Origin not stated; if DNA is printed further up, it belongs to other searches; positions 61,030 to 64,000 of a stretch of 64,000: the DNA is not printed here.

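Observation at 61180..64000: Unlisted >940-codon ORF: HNH nuclease head on a giant helical-repeat body with a possible PIN-like segment; a candidate novel defence gene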

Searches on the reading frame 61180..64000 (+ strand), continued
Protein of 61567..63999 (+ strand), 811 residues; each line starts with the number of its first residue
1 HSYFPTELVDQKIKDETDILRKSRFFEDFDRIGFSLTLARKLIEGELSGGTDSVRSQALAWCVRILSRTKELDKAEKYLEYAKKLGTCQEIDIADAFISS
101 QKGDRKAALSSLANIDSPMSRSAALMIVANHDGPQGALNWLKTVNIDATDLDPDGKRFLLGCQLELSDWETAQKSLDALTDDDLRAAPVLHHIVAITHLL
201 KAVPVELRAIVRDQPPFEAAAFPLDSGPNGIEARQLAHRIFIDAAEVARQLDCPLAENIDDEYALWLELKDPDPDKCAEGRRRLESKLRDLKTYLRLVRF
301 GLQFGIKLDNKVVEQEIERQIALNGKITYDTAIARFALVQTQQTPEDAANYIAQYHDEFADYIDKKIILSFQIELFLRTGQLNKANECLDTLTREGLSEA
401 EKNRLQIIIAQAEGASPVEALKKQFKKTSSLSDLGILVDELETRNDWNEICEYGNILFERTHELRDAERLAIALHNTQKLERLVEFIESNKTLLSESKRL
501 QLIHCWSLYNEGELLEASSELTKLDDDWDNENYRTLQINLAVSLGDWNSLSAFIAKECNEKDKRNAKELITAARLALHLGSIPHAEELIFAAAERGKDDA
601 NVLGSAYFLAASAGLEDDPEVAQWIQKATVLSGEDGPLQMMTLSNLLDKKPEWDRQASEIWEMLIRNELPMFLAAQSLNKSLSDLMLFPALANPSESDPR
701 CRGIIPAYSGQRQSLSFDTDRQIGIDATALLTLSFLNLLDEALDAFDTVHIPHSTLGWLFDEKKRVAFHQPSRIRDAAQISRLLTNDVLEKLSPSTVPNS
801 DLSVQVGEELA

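Call 61: predict_structure(alignment_id=A3)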
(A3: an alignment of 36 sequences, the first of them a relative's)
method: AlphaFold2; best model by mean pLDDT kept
length: 1119 residues; sequences in the alignment: 36
mean_pLDDT: 66.3   pTM: 0.44
mean pLDDT of the five models: 66.3, 66.2, 64.5, 64.1, 61.9
residues with pLDDT >= 90: 122; 70-90: 519; 50-70: 113; < 50: 365
segments of 3 or more residues with pLDDT < 50: 516-534, 540-594, 627-835, 837-839, 849-875, 893-903, 983-990, 1036-1050, 1112-1119
pLDDT, mean of each block of 10 residues (from residue 1): 78 83 86 88 86 87 87 89 81 61 70 89 93 86 90 86 88 85 84 91 86 87 83 87 84 89 92 84 88 86 87 88 91 90 85 85 84 81 84 76 77 84 74 89 89 84 91 90 84 78 82 54 39 49 42 42 30 31 38 49 58 63 52 30 26 28 30 28 27 28 36 28 25 30 34 39 31 29 36 43 38 38 35 45 47 33 31 48 64 44 59 78 81 71 78 86 80 72 43 68 90 87 86 52 40 74 84 89 81 80 71 42
secondary structure, 60 per line:
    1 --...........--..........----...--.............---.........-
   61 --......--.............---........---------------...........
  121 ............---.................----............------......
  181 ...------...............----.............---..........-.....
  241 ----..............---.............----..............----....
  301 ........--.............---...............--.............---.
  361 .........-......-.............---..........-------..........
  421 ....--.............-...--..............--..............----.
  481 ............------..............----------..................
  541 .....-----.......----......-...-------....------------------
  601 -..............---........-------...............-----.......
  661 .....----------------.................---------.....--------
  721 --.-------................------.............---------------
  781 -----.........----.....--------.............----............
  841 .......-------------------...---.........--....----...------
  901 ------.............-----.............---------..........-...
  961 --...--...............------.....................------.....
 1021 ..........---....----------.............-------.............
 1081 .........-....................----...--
elements in order (helices of 4 or more, strands of 3 or more residues): H3-13 H16-25 H35-47 H51-59 H63-68 H71-83 H87-94 H110-132 H136-152 H157-168 H175-183 H190-204 H209-221 H225-234 H236-240 H245-258 H262-274 H279-292 H297-308 H311-323 H327-341 H344-356 H360-369 H371-376 H378-390 H394-403 H411-424 H427-439 H446-459 H462-475 H480-492 H499-512 H523-545 H551-557 H562-567 E602-606 H607-615 H619-626 H634-648 H654-665 H682-698 E708-712 H731-746 H753-765 H786-794 H799-803 H812-824 H829-847 H873-881 E884-887 E907-909 H910-919 H925-937 H947-956 E958-960 E963-965 H968-982 H989-1009 H1016-1030 H1034-1037 H1048-1060 H1068-1089 H1091-1110

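Call 65: search_dna_similar(query=P0001, collection=plasmids, mode=protein, max_rows=15)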
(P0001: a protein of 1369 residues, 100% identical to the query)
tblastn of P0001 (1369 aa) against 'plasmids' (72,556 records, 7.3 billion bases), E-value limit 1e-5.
Records with a match: 158; places in all: 163; records where one place covers at least 80% of the query: 3.
Best place of each record, by identity: <60% 158.
By first word of the organism name: Agrobacterium 20; Klebsiella 19; Streptomyces 17; Rhizobium 11; Enterobacter 10; Bacillus 8; Rhodococcus 6; Citrobacter 5; Escherichia 4; Acinetobacter 3; and 41 more.
By predicted mobility (MOB-suite, as given by PLSDB): non-mobilizable 66; conjugative 50; mobilizable 42.
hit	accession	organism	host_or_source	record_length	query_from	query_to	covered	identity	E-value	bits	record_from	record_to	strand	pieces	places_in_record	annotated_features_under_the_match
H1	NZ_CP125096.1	Agrobacterium fabrum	Raspberry,cell culture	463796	137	1359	89%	34.9%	0e+0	714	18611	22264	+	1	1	hypothetical protein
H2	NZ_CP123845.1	Agrobacterium fabrum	Raspberry,cell culture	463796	137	1359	89%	34.9%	0e+0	714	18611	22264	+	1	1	hypothetical protein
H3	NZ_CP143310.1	Methylophaga thalassica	cell culture,A deep sea sediment sample ...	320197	100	1341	91%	31.7%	0e+0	618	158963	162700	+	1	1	hypothetical protein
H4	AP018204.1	Leptolyngbya boryana NIES-2135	-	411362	647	1277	46%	22.6%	7e-16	92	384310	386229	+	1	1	hypothetical protein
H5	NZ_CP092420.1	Leptolyngbya boryana IU 594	-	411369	647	1277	46%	22.6%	7e-16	92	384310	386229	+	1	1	caspase family protein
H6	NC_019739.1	Allocoleopsis franciscana PCC 7113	-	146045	660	1265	44%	23.5%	2e-21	109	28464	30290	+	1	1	hypothetical protein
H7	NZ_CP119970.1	Gloeocapsopsis dulcis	Dried cell culture,Desert, underside of ...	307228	730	1355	46%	22.7%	2e-19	103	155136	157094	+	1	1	hypothetical protein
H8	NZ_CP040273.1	Nostoc sp. C052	Blasia pusilla,pure culture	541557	689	1227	39%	22.5%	9e-17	94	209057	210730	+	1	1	hypothetical protein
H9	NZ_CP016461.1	Blastomonas sp. RAC04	Microbial isolate,Algal phycosphere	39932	6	124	9%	58.8%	9e-34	150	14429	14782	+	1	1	ABC-three component system protein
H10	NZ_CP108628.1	Streptomyces xanthophaeus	-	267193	14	205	14%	28.9%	3e-8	66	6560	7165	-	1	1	HNH endonuclease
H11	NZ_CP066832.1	Streptomyces liliifuscus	whole organism,soil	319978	16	213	14%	27.2%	7e-7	62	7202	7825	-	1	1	hypothetical protein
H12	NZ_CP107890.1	Streptomyces sp. NBC_00470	-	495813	16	205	14%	28.2%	1e-7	64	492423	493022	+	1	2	HNH endonuclease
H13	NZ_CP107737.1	Streptomyces longwoodensis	-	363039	16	213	14%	26.7%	1e-5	58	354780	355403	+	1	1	hypothetical protein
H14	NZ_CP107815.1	Streptomyces longwoodensis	-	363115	16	213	14%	26.7%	1e-5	58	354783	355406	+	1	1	hypothetical protein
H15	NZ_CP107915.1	Streptomyces sp. NBC_00445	-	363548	16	205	14%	27.3%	6e-6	59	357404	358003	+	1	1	HNH endonuclease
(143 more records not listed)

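Call 66: search_dna_similar(query=P0001, collection=phages, mode=protein, max_rows=10)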
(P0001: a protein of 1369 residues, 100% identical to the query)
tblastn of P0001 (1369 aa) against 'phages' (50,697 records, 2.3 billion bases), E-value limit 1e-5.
Records with a match: 2; places in all: 2; records where one place covers at least 80% of the query: 0.
Best place of each record, by identity: <60% 2.
By first word of the organism name: Yersinia 2.
By host as written in the record: Yersinia enterocolitica 2.
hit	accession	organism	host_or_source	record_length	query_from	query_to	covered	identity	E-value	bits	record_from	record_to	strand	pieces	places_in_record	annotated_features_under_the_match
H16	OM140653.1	Yersinia phage vB_YenM_31.17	Yersinia enterocolitica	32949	1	115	8%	33.1%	1e-7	63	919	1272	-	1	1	hypothetical protein | lysogenenic conversion protein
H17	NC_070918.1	Yersinia phage vB_YenM_31.17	Yersinia enterocolitica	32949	1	115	8%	33.1%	1e-7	63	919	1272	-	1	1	hypothetical protein | lysogenenic conversion protein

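Call 67: get_annotated_region(hit=H1, flank=7000)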
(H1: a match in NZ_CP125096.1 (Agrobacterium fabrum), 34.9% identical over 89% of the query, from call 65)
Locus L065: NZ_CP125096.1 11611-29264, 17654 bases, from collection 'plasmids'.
description: Agrobacterium fabrum strain N33/94 plasmid pAtN33_94, complete sequence
organism: Agrobacterium fabrum (NCBI taxid 1176649)
taxonomy: Bacteria; Pseudomonadota; Alphaproteobacteria; Hyphomicrobiales; Rhizobiaceae; Agrobacterium; Agrobacterium fabrum
host: -; source: Raspberry,cell culture; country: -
typing (MOB-suite, as given by PLSDB): conjugative; relaxase MOBQ; mating-pair formation MPF_T
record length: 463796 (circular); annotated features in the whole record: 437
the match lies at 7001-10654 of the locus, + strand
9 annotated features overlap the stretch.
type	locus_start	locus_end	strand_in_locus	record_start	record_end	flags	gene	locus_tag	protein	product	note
CDS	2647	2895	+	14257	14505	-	-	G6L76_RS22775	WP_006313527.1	type II toxin-antitoxin system VapB family antitoxin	-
CDS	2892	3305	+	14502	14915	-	-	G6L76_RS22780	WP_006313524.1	type II toxin-antitoxin system VapC family toxin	-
CDS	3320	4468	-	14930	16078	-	-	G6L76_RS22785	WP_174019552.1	site-specific integrase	GO:0015074 - DNA integration [Evidence IEA]; GO:0006310 - DNA recombination [Evidence IEA]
CDS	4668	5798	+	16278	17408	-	-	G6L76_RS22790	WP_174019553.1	RHE_PE00001 family protein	-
CDS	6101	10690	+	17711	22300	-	-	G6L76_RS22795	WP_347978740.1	hypothetical protein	-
CDS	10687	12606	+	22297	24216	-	-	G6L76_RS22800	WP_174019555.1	hypothetical protein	-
CDS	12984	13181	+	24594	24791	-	-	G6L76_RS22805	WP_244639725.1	hypothetical protein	-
CDS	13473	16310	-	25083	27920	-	-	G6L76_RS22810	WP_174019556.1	type I restriction enzyme HsdR N-terminal domain-containing protein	-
CDS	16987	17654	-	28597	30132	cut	-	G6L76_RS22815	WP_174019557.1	hypothetical protein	-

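Call 73: search_protein_representatives(protein=window:61567-63999:+)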
Query: 811 residues. Proteins with E-value up to 0.001 (for the whole library): 1215; up to 1e-10: 951; up to 1e-30: 713. The best 150 are listed.
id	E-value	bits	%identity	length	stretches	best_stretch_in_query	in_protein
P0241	5.7e-273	924.3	55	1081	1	1-811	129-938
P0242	2.9e-266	902.1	54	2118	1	2-811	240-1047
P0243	3.3e-261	885.4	52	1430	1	1-811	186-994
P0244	9.6e-261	883.9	54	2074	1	4-811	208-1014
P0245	1.1e-251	854.0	51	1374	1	3-811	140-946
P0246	7.0e-248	841.4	49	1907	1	2-811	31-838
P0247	1.1e-244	830.7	49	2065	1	6-811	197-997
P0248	4.3e-238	809.0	48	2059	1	4-811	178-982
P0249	2.9e-231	786.4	58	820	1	3-639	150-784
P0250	2.0e-228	777.1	46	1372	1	3-810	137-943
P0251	2.8e-226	769.9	47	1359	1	6-811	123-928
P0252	2.8e-226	769.9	48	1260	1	5-811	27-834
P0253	7.1e-225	765.3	51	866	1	3-739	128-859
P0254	5.6e-224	762.3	45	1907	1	4-811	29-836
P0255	4.7e-223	759.3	49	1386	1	1-811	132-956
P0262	3.5e-218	743.2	45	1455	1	8-811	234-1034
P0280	1.0e-200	685.4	44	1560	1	1-811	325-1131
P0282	2.9e-198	677.3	43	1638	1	4-811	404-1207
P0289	1.2e-190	652.1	41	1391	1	4-811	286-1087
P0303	3.8e-174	597.6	39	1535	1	4-811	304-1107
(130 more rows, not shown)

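Call 74: search_protein_families(library=pfam, proteins=[P0282, P0280, P0303, P0289, P0262, P0243], max_evalue=0.001)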
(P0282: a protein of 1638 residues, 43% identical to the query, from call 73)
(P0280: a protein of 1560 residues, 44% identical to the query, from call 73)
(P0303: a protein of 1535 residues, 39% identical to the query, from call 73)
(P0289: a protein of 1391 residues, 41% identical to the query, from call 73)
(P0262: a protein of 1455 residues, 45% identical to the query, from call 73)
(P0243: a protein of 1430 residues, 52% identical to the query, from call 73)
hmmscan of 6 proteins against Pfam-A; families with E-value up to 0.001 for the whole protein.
P0282 (1638 aa): 3 families
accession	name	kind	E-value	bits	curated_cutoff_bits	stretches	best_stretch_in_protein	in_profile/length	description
PF24407.1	HTH_upst_double_PIN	-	6.9e-22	78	27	1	1040-1109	1-70/70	HTH_upstream_double_PIN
PF01048.26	PNP_UDP_1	-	1.5e-13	51.1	25.1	2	14-149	2-133/233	Phosphorylase superfamily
PF20698.3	PIN-TPR-GreABC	-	1.1e-12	48.8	27.8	1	1299-1414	1-137/138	PIN domain associated with the TPR-GreAB-C-PIN system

P0280 (1560 aa): 4 families
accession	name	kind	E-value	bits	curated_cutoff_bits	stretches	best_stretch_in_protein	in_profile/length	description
PF24407.1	HTH_upst_double_PIN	-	2.5e-24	85.8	27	1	964-1033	1-70/70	HTH_upstream_double_PIN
PF20698.3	PIN-TPR-GreABC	-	2.1e-15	57.7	27.8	1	1224-1336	1-135/138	PIN domain associated with the TPR-GreAB-C-PIN system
PF12697.13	Abhydrolase_6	-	1.3e-05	26.4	26.3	1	19-159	2-109/217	Alpha/beta hydrolase family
PF07819.20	PGAP1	-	0.00022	21.5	24.3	1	53-146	46-133/233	PGAP1-like alpha/beta domain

P0303 (1535 aa): 5 families
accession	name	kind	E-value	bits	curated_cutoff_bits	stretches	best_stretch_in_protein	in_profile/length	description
PF24407.1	HTH_upst_double_PIN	-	2.3e-22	79.6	27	1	939-1008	1-70/70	HTH_upstream_double_PIN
PF20698.3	PIN-TPR-GreABC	-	6.3e-10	39.9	27.8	1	1200-1312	1-136/138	PIN domain associated with the TPR-GreAB-C-PIN system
PF12697.13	Abhydrolase_6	-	2.9e-06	28.5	26.3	1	19-200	2-177/217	Alpha/beta hydrolase family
PF05057.20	DUF676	-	6.2e-05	23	20.3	1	74-149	58-132/217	Putative serine esterase (DUF676)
PF07819.20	PGAP1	-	0.00092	19.5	24.3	0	20-156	9-143/233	PGAP1-like alpha/beta domain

P0289 (1391 aa): 2 families
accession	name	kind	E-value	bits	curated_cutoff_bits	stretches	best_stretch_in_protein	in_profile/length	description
PF24407.1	HTH_upst_double_PIN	-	7.8e-19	68.2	27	1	926-988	8-70/70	HTH_upstream_double_PIN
PF20698.3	PIN-TPR-GreABC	-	7.6e-06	26.7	27.8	0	1001-1042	2-59/138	PIN domain associated with the TPR-GreAB-C-PIN system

P0262 (1455 aa): 4 families
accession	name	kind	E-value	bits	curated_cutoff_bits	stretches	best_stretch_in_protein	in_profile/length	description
PF13676.11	TIR_2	-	1.8e-27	96.7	28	1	26-135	1-109/122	TIR domain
PF24407.1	HTH_upst_double_PIN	-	4.4e-20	72.2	27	1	866-935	1-70/70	HTH_upstream_double_PIN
PF20698.3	PIN-TPR-GreABC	-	6.3e-09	36.6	27.8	1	948-989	2-42/138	PIN domain associated with the TPR-GreAB-C-PIN system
PF01582.25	TIR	-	5.3e-07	30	21.3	1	23-98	1-78/179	TIR domain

P0243 (1430 aa): 2 families
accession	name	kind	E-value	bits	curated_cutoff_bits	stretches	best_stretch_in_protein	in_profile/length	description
PF24407.1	HTH_upst_double_PIN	-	2.6e-18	66.5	27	1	826-894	1-69/70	HTH_upstream_double_PIN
PF20698.3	PIN-TPR-GreABC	-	1.7e-12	48.2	27.8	1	1091-1208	5-137/138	PIN domain associated with the TPR-GreAB-C-PIN system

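Call 75: get_annotated_region(hit=H5, flank=4000)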
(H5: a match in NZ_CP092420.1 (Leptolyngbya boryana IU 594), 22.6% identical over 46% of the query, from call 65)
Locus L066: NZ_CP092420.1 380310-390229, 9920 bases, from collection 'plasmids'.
description: Leptolyngbya boryana IU 594 plasmid p1, complete sequence
organism: Leptolyngbya boryana IU 594 (NCBI taxid 462680)
taxonomy: Bacteria; Cyanobacteriota; Cyanophyceae; Leptolyngbyales; Leptolyngbyaceae; Leptolyngbya; Leptolyngbya boryana; Leptolyngbya boryana IU 594
host: -; source: -; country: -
typing (MOB-suite, as given by PLSDB): non-mobilizable
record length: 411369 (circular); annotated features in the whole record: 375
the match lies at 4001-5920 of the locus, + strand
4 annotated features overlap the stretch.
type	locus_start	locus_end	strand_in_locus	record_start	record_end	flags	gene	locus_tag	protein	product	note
CDS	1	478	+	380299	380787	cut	-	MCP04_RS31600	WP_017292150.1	DUF6527 family protein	-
CDS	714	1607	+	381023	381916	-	-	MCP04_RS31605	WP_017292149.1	hypothetical protein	-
CDS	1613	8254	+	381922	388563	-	-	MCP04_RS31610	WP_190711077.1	caspase family protein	GO:0006508 - proteolysis [Evidence IEA]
CDS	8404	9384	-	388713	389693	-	-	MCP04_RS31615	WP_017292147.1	IS110 family transposase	-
